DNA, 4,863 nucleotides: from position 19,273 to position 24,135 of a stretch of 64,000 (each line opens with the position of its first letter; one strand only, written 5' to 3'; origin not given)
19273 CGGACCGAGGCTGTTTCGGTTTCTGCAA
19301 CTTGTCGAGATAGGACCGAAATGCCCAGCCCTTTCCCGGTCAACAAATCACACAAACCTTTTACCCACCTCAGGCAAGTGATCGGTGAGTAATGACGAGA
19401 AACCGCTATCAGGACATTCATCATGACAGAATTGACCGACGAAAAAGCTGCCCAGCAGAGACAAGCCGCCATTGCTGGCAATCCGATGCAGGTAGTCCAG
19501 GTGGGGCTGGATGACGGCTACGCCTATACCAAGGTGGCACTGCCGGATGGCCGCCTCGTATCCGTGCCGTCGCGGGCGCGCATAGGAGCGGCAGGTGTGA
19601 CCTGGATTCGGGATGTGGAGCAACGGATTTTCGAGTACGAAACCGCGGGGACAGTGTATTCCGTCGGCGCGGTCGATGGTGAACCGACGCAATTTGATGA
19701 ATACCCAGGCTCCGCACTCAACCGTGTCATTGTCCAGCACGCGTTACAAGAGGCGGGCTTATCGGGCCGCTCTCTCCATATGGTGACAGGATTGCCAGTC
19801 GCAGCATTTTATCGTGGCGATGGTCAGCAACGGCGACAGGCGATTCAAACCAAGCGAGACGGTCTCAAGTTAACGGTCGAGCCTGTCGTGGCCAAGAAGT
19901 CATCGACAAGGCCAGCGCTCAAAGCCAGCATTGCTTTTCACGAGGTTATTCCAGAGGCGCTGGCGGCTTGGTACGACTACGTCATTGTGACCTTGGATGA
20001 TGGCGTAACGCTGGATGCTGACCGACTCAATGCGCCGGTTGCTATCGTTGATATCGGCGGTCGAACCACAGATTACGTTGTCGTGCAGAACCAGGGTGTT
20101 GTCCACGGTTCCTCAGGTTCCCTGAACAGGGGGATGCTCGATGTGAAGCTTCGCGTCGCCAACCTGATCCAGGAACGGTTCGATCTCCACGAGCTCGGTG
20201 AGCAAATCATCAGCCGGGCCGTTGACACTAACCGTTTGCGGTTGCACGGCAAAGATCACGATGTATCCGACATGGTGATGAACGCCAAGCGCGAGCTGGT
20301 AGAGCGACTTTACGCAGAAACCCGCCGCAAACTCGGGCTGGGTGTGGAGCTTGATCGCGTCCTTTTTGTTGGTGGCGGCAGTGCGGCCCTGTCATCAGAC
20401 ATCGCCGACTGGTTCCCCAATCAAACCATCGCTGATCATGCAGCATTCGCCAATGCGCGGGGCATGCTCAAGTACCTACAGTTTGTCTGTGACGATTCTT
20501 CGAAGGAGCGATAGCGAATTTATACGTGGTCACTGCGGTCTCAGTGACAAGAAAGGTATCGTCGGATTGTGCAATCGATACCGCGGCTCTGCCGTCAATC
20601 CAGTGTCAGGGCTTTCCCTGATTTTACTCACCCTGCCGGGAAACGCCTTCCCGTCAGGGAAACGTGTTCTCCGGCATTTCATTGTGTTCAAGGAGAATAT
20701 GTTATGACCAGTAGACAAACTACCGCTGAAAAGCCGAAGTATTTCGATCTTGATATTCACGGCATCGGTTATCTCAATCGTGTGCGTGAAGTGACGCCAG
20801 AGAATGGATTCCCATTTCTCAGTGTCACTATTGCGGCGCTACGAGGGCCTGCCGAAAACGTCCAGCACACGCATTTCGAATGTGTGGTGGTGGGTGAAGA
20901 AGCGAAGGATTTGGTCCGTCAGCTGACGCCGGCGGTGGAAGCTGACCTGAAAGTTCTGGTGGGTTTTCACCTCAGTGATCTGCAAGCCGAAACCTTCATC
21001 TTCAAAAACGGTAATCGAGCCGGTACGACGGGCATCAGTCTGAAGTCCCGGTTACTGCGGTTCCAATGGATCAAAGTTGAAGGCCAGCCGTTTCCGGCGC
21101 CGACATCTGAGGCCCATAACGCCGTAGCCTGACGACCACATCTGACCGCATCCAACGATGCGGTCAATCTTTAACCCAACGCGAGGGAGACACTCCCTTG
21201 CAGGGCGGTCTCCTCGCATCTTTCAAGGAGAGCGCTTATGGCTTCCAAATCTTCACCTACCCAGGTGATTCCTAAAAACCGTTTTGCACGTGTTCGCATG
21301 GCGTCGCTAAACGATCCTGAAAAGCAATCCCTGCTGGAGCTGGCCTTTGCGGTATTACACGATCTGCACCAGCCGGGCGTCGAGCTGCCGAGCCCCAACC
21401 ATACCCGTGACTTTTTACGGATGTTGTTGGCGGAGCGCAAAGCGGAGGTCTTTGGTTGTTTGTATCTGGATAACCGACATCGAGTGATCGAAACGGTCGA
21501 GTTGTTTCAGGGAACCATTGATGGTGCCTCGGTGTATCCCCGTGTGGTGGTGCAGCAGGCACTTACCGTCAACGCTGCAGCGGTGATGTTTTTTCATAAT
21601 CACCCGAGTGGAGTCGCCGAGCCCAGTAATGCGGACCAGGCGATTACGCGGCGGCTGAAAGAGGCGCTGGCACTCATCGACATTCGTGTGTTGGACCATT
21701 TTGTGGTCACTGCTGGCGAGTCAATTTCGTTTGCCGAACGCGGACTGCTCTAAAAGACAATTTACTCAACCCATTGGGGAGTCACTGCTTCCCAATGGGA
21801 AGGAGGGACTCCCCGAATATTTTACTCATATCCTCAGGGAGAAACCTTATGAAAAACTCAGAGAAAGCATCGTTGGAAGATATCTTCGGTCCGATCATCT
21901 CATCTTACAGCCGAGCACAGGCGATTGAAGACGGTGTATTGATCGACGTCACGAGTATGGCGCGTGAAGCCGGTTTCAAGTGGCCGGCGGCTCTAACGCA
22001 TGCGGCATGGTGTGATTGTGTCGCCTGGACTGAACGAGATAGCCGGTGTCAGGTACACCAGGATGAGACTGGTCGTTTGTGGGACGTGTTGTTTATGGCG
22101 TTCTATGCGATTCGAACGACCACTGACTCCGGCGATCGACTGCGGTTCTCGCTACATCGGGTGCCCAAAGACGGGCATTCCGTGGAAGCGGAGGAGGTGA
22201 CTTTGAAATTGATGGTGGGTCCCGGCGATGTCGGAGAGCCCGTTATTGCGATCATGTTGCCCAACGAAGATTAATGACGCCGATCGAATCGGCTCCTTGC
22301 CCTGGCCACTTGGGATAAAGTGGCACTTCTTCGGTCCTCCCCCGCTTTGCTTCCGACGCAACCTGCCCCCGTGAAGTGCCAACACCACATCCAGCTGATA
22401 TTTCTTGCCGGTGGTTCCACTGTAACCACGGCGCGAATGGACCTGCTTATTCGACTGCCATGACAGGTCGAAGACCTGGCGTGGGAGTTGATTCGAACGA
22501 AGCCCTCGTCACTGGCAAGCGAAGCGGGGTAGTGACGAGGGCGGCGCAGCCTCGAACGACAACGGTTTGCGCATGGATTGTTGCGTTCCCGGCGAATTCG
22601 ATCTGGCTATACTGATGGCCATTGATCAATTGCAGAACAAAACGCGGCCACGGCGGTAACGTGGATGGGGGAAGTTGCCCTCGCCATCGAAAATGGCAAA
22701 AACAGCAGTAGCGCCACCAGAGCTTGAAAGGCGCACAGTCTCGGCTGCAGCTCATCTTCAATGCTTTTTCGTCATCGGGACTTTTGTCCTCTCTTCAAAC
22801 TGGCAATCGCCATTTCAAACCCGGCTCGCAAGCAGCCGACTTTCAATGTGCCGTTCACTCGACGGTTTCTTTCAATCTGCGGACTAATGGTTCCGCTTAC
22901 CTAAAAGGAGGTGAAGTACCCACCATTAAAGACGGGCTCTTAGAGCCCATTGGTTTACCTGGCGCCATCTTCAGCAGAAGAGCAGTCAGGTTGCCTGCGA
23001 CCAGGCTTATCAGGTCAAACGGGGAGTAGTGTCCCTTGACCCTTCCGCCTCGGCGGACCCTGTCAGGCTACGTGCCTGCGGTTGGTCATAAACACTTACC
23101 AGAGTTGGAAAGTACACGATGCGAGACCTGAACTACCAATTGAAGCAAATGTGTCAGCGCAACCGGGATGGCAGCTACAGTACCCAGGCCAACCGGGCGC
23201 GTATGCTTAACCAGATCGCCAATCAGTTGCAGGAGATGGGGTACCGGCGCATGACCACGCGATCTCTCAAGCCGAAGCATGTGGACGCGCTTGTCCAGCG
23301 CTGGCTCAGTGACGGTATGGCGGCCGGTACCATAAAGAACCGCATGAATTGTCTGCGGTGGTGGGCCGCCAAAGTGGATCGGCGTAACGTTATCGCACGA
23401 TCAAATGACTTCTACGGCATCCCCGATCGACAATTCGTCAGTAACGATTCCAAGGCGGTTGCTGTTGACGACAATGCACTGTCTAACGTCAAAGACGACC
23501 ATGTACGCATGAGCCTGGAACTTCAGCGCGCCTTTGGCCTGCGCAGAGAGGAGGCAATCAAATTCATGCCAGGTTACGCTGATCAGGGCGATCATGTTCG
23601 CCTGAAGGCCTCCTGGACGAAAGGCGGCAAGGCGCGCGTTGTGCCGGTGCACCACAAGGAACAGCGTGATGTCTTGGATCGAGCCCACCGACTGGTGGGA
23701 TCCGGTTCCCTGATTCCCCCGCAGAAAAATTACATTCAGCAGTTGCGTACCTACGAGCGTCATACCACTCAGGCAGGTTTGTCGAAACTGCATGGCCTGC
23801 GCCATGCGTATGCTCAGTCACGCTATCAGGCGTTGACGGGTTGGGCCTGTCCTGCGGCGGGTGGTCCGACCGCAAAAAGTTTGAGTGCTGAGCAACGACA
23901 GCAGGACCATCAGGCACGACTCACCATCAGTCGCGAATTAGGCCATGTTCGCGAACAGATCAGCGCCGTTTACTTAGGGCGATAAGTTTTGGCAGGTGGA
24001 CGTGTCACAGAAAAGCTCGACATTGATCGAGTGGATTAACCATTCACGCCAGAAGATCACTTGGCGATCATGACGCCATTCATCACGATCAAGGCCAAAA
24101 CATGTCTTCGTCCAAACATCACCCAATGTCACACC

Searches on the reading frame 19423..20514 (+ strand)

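Call 71: search_protein_families(library=pfam, proteins=[window:19423-20514:+], max_evalue=1)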
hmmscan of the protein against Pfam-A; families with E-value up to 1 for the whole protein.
window:19423-20514:+ (363 aa): 7 families
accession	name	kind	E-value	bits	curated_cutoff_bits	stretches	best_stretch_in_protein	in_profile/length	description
PF21522.3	MreB-like_C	-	7.9e-15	56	27.8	1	208-326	1-120/123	Archaeal actin homologue MreB-like, C-terminal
PF06406.17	StbA_N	-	2e-09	38.1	24.6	1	68-182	43-151/158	Plasmid segregation protein ParM, N-terminal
PF17989.7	ALP_N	-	1.8e-06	28.7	26.3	1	28-143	1-120/148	Actin like proteins N terminal domain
PF22128.2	Alp7A_like_C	-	6.6e-06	26.4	22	1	206-329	2-135/156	Alp7A C-terminal domain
PF21523.3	ParM_N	-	2.5e-05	24.8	27.4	1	208-348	9-156/159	Plasmid segregation protein ParM, C-terminal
PF14450.12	FtsA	-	0.091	13.6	31.8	1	207-234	1-26/127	Cell division protein FtsA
PF06723.19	MreB_Mbl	-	0.12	11.7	27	1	207-255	148-194/327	MreB/Mbl protein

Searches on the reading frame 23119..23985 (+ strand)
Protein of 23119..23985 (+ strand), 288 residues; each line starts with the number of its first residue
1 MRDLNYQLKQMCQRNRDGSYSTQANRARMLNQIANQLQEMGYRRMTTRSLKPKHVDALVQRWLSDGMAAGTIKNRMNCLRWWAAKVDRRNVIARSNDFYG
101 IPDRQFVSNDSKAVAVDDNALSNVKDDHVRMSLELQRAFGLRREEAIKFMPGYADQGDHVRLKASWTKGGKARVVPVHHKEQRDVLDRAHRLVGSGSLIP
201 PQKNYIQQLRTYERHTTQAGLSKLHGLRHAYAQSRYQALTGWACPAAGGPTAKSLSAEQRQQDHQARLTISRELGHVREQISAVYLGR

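Call 71: search_protein_families(library=pfam, proteins=[window:23119-23985:+], max_evalue=1)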
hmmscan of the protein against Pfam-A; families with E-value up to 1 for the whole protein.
window:23119-23985:+ (288 aa): 3 families
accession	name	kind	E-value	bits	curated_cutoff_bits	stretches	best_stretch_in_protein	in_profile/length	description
PF12834.13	Phage_int_SAM_2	-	2.9e-16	60.2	22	1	1-84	1-83/91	Phage integrase, N-terminal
PF12835.12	Integrase_1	-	2.7e-14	53.8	23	1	113-234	11-149/149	Integrase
PF02701.20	Zn_ribbon_Dof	-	0.25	12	26.6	1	163-182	35-54/59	Dof domain, zinc finger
